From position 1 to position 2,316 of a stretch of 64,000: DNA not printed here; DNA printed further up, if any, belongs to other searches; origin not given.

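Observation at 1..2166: Compositionally foreign MmeI-like Type IIG restriction-modification enzyme at the window edge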

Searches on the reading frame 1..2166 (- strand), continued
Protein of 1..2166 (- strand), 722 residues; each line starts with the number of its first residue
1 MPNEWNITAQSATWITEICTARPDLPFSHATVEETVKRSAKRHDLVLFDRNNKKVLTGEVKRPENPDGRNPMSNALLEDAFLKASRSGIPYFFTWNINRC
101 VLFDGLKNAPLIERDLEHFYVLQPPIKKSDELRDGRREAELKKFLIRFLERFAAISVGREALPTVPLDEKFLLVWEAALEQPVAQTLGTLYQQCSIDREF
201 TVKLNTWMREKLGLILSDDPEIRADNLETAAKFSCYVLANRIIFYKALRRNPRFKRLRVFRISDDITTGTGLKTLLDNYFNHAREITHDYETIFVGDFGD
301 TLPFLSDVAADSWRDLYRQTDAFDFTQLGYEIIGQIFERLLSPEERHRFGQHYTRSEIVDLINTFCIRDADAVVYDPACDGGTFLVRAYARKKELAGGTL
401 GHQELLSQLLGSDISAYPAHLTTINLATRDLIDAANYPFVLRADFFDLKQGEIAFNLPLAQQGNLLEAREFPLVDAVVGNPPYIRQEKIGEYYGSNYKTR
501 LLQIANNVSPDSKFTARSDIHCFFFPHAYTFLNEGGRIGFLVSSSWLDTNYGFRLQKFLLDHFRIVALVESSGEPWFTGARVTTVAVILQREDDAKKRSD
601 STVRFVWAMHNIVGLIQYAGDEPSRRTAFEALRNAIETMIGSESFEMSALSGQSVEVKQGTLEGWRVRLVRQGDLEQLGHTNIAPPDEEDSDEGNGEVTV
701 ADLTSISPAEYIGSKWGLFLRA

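Call 44: find_encoding_contigs(protein=P0122, flank=8000, max_places=1)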
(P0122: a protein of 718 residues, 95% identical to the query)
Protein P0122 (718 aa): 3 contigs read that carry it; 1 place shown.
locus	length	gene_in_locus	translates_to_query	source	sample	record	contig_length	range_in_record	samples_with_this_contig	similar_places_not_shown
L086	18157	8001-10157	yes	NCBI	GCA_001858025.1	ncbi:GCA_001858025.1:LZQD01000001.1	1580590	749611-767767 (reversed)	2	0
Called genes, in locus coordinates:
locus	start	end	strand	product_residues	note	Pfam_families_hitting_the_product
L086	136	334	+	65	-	-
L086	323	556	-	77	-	-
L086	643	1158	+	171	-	PF00124:Photo_RC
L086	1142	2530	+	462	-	PF00421:PSII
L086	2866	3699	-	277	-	PF04434:SWIM (weak)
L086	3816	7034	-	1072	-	PF12419:DUF3670, PF00176:SNF2-rel_dom, PF00270:DEAD (weak), PF04851:ResIII, PF00271:Helicase_C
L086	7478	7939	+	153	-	PF00115:COX1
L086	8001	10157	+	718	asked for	PF01138:RNase_PH, PF03725:RNase_PH_C, PF03726:PNPase, PF01138:RNase_PH, PF00013:KH_1, PF22675:KH-I_KHDC4-BBP (faint), PF00575:S1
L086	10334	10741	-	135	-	PF01797:Y1_Tnp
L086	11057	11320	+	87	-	PF11344:DUF3146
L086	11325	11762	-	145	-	PF03652:RuvX (weak)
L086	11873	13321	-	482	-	PF11283:DUF3084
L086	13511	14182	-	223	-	PF00027:cNMP_binding, PF13545:HTH_Crp_2, PF00325:Crp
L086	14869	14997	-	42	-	-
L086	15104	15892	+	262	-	PF00106:adh_short, PF13561:adh_short_C2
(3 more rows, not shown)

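Call 45: find_encoding_contigs(protein=P0127, flank=8000, max_places=1)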
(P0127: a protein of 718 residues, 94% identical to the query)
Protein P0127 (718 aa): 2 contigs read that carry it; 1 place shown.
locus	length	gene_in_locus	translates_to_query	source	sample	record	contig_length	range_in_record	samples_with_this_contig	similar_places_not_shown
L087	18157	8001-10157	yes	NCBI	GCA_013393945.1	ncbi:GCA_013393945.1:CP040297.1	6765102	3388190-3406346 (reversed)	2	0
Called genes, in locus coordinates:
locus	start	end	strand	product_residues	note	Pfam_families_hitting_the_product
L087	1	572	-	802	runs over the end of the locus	PF00580:UvrD-helicase, PF13245:AAA_19, PF13538:UvrD_C_2 (faint), PF13361:UvrD_C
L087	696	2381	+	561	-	PF13231:PMT_2 (weak)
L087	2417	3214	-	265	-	PF11103:DUF2887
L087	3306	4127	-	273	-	PF04434:SWIM (weak)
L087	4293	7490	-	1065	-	PF12419:DUF3670, PF00176:SNF2-rel_dom, PF00270:DEAD (weak), PF04851:ResIII, PF00271:Helicase_C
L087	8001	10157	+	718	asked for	PF01138:RNase_PH, PF03725:RNase_PH_C, PF03726:PNPase, PF01138:RNase_PH, PF00013:KH_1, PF22675:KH-I_KHDC4-BBP (faint), PF00575:S1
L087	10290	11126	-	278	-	PF02602:HEM4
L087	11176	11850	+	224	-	PF00702:Hydrolase, PF13419:HAD_2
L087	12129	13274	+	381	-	PF01547:SBP_bac_1, PF13531:SBP_bac_11, PF13343:SBP_bac_6 (weak), PF13416:SBP_bac_8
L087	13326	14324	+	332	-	PF12849:PBP_like_2, PF12727:PBP_like (weak)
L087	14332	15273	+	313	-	PF00528:BPD_transp_1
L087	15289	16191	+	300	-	PF00528:BPD_transp_1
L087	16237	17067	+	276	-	PF02463:SMC_N (faint), PF00005:ABC_tran, PF13304:AAA_21 (faint)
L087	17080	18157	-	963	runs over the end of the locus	PF13646:HEAT_2 (faint), PF19959:EAD4, PF00931:NB-ARC (weak), PF20720:nSTAND3 (weak), PF24883:NPHP3_N (faint), PF25199:nSTAND_NTPase5 (faint), PF05729:NACHT, PF22730:NCC-H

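Call 48: predict_structure(alignment_id=A2)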
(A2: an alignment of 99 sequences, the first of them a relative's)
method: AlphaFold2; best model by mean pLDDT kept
length: 1192 residues; sequences in the alignment: 99
mean_pLDDT: 84.6   pTM: 0.73
mean pLDDT of the five models: 84.6, 84.3, 83.2, 83.1, 82.2
residues with pLDDT >= 90: 524; 70-90: 529; 50-70: 109; < 50: 30
segments of 3 or more residues with pLDDT < 50: 431-435, 459-465, 688-701, 1049-1051
pLDDT, mean of each block of 10 residues (from residue 1): 75 93 91 72 86 90 78 87 88 91 84 86 75 79 92 84 77 85 89 90 87 78 87 86 82 84 92 92 76 75 91 88 68 65 69 79 94 84 80 86 80 66 59 54 83 66 55 91 81 82 88 78 92 96 81 89 96 70 85 96 93 71 83 92 87 89 92 93 58 37 80 93 89 92 90 91 79 90 93 94 90 91 92 95 93 87 83 92 94 93 95 97 86 81 93 91 96 93 92 97 94 96 95 81 58 72 82 89 90 87 85 89 92 88 92 92 87 71 90 68
secondary structure, 60 per line:
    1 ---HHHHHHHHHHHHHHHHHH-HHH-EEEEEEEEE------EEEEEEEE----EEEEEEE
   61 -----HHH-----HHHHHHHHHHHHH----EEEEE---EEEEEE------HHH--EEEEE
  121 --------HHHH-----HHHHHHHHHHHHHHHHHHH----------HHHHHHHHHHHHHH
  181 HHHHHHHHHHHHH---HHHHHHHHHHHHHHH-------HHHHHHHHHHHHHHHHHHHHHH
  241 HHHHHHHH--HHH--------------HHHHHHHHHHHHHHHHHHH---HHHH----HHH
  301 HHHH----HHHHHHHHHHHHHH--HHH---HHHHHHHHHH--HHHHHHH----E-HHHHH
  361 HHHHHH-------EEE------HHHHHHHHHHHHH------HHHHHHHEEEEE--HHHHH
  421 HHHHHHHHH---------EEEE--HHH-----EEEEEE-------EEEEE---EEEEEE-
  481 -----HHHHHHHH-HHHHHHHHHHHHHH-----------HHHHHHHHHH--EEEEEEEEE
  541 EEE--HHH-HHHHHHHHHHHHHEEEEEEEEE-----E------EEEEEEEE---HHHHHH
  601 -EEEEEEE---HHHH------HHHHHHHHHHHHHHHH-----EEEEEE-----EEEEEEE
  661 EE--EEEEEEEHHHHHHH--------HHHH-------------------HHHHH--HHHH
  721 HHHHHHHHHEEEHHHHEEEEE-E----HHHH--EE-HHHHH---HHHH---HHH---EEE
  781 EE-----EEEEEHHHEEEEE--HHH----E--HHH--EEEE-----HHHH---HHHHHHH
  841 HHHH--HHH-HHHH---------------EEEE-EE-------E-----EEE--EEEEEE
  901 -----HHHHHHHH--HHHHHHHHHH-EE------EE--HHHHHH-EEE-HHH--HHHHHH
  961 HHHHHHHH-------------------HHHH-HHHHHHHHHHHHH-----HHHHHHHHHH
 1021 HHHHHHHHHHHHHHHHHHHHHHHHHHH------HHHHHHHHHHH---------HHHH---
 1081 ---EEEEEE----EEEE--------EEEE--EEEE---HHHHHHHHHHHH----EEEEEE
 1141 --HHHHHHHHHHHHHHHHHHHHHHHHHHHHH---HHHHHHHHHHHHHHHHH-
elements in order (helices of 4 or more, strands of 3 or more residues): H4-21 E27-35 E42-49 E54-60 H74-86 E91-95 E99-104 E116-120 H129-132 H138-156 H167-193 H197-211 H219-248 H268-286 H290-293 H298-304 H309-322 H331-340 H343-349 H356-366 E374-376 H383-395 H402-408 E409-413 H416-429 E439-442 E453-458 E466-470 E474-479 H486-493 H495-508 H520-529 E532-543 H550-562 E563-571 E584-591 H595-600 E602-608 H612-615 H622-637 E643-648 E654-662 E665-671 H672-678 H687-690 H710-714 H717-729 E730-732 H733-736 E737-741 H748-751 H757-761 H765-768 E778-782 E788-792 E796-800 E818-821 H827-830 H834-844 H851-854 E870-873 E890-892 E895-900 H906-913 H916-925 H939-944 E946-948 H955-968 H988-991 H993-1005 H1011-1047 H1054-1064 H1074-1077 E1084-1089 E1094-1097 E1106-1109 E1112-1115 H1119-1130 E1135-1140 H1143-1171 H1175-1191

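Call 53: fold_search(model_id=the predicted structure, library=pdb)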
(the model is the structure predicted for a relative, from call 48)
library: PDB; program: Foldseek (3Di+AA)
matches with E <= 10: 750; with E <= 0.001: 86
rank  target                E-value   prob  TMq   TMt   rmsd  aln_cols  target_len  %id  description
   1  3s1s                  3.1e-23  1.00  0.29  0.38  18.6      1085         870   13  Characterization and crystal structure of the type IIG restriction endonuclease BpuSI (released 2011-07-13)
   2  7lni_A                7.7e-20  1.00  0.37  0.76   5.6       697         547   14  SeMet CamA Adenine Methyltransferase Complexed to Cognate Substrate DNA (released 2021-05-19)
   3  8cy2_A                2.0e-19  1.00  0.37  0.76   6.5       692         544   14  CamA Adenine Methyltransferase Complexed to Cognate Substrate DNA and Inhibitor APNEA (Compound 9) (released 2023-01-11)
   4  7rfk_A                2.5e-19  1.00  0.39  0.76   6.0       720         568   14  CamA Adenine Methyltransferase Complexed to Cognate Substrate DNA and Inhibitor Sinefungin (released 2021-09-15)
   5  8cy0_A                3.2e-19  1.00  0.37  0.76   5.9       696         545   13  CamA Adenine Methyltransferase Complexed to Cognate Substrate DNA and Inhibitor MC4756 (Compound 178) (released 2023-01-11)
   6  7rfk_C                3.2e-19  1.00  0.37  0.74   7.3       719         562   14  CamA Adenine Methyltransferase Complexed to Cognate Substrate DNA and Inhibitor Sinefungin (released 2021-09-15)
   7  7rfm_B                4.9e-19  1.00  0.37  0.74   6.0       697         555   14  CamA Adenine Methyltransferase Complexed to Cognate Substrate DNA and Inhibitor EPZ004777 (released 2021-09-15)
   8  7rfn_A                5.6e-19  1.00  0.37  0.76   5.7       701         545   13  CamA Adenine Methyltransferase Complexed to Cognate Substrate DNA and Inhibitor SGC8158 (released 2021-09-15)
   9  7lt5_A                5.9e-19  1.00  0.38  0.76   6.4       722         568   13  CamA Adenine Methyltransferase Complexed to Cognate Substrate DNA and Cofactor SAH (released 2021-05-19)
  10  7lt5_B                6.2e-19  1.00  0.38  0.74   6.8       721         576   14  CamA Adenine Methyltransferase Complexed to Cognate Substrate DNA and Cofactor SAH (released 2021-05-19)
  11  7lnj_A                7.7e-19  1.00  0.36  0.75   6.3       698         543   14  CamA Adenine Methyltransferase Complexed to Cognate Substrate DNA (released 2021-05-19)
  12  8cxs_A                1.1e-18  1.00  0.37  0.76   5.7       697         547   13  CamA Adenine Methyltransferase Complexed to Cognate Substrate DNA and Inhibitor MTA (released 2023-01-11)
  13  7rfm_A                1.1e-18  1.00  0.37  0.75   5.8       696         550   13  CamA Adenine Methyltransferase Complexed to Cognate Substrate DNA and Inhibitor EPZ004777 (released 2021-09-15)
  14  7lnj_C                1.1e-18  1.00  0.35  0.72   6.7       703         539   14  CamA Adenine Methyltransferase Complexed to Cognate Substrate DNA (released 2021-05-19)
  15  7rfl_B                1.2e-18  1.00  0.37  0.73   6.7       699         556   14  CamA Adenine Methyltransferase Complexed to Cognate Substrate DNA and Inhibitor SGC0946 (released 2021-09-15)
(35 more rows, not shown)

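Call 70: list_cluster_members(proteins=[P0001])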
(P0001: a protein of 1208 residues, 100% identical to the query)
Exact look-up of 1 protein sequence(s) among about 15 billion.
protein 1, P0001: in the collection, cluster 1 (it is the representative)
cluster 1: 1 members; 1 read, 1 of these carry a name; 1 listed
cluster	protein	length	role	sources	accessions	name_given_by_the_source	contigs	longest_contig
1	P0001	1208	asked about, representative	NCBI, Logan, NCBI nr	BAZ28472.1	type I restriction-modification system methyltransferase subunit-like protein ...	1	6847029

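Call 72: find_encoding_contigs(protein=P0010, flank=10000, max_places=1)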
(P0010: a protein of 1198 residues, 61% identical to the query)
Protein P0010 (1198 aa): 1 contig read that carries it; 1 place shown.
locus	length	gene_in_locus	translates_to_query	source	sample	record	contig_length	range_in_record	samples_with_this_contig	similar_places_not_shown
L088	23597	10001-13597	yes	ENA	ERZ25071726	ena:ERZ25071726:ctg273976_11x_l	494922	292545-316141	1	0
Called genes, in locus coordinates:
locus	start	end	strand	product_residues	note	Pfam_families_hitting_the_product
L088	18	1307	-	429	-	PF10142:PhoPQ_related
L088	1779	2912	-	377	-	PF01408:GFO_IDH_MocA, PF02894:GFO_IDH_MocA_C, PF22725:GFO_IDH_MocA_C3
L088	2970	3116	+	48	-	-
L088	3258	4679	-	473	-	PF10142:PhoPQ_related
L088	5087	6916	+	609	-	PF00009:GTP_EFTU, PF22042:EF-G_D2, PF03144:GTP_EFTU_D2, PF00679:EFG_C, PF21018:BipA_C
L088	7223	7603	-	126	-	PF04480:DUF559, PF18741:MTES_1575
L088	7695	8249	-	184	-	-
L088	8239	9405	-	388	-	PF00005:ABC_tran (faint), PF02463:SMC_N (weak), PF13175:AAA_15 (weak), PF13304:AAA_21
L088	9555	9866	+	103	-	-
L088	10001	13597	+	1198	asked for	PF02384:N6_Mtase, PF20473:MmeI_Mtase (faint), PF07669:Eco57I, PF22837:M_Eco57I_C (weak)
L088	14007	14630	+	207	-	-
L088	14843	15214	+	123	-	PF13366:PDDEXK_3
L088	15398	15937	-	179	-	PF04239:DUF421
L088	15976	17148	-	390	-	-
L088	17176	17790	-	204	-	PF06414:Zeta_toxin (weak), PF13671:AAA_33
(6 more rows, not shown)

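Call 73: find_encoding_contigs(protein=P0007, flank=10000, max_places=1)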
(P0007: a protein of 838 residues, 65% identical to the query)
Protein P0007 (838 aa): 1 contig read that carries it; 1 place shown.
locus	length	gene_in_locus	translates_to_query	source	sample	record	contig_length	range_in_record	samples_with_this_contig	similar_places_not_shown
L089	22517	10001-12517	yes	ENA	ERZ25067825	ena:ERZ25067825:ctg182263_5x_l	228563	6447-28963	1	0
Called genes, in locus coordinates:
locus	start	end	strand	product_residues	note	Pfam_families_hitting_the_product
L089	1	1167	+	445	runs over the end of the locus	PF00275:EPSP_synthase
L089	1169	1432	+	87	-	-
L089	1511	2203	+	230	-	-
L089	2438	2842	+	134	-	PF00067:p450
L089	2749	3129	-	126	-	PF11160:Hva1_TUDOR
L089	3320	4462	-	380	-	PF00226:DnaJ, PF01556:DnaJ_C, PF15777:Anti-TRAP (faint), PF00684:DnaJ_CXXCXGXG, PF27439:DnaJ_C_2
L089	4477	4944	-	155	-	PF12867:DinB_2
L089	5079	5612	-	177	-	PF01025:GrpE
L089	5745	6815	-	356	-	PF01628:HrcA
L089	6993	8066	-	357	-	PF03054:tRNA_Me_trans, PF20259:tRNA_Me_trans_M, PF20258:tRNA_Me_trans_C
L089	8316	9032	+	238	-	PF20613:HipA_2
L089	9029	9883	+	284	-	PF11236:DUF3037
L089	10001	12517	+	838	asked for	PF02384:N6_Mtase, PF20473:MmeI_Mtase (weak), PF07669:Eco57I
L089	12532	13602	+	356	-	PF22837:M_Eco57I_C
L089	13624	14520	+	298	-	PF12358:DUF3644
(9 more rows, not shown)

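Call 85: search_dna_similar(query=P0001, collection=plasmids, mode=protein, max_evalue=1e-20, max_rows=12)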
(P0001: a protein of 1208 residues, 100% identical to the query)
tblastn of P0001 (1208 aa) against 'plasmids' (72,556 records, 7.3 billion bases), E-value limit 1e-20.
Records with a match: 7; places in all: 8; records where one place covers at least 80% of the query: 0.
Best place of each record, by identity: <60% 7.
By first word of the organism name: Mesorhizobium 1; Halorussus 1; Singulisphaera 1; Halorubrum 1; Halorientalis 1; Halobaculum 1; Thermococcus 1.
By predicted mobility (MOB-suite, as given by PLSDB): non-mobilizable 5; conjugative 2.
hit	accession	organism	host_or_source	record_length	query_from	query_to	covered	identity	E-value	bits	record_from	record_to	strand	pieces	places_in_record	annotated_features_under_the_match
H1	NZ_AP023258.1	Mesorhizobium sp. L-2-11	Lotus japonicus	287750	344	1169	68%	28.9%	2e-72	274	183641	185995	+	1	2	hypothetical protein | N-6 DNA methylase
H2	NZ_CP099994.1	Halorussus salilacus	cell culture,Substrate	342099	24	875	71%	25.0%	2e-44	184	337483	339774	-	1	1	N-6 DNA methylase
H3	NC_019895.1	Singulisphaera acidiphila DSM 18658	sphagnum peat from the bog Obukhovskoe ...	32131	1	632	52%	32.0%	1e-68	262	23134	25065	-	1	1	N-6 DNA methylase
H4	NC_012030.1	Halorubrum lacusprofundi ATCC 49239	-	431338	3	606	50%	29.4%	4e-58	229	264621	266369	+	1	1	N-6 DNA methylase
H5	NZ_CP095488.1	Halorientalis marina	cell culture,salt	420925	197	874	56%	26.1%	5e-48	196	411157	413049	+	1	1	N-6 DNA methylase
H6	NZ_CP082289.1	Halobaculum roseum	cell culture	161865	44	606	47%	30.7%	1e-61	240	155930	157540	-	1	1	N-6 DNA methylase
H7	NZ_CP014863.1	Thermococcus profundus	-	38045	482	1034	46%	26.8%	1e-35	155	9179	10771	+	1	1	DNA methyltransferase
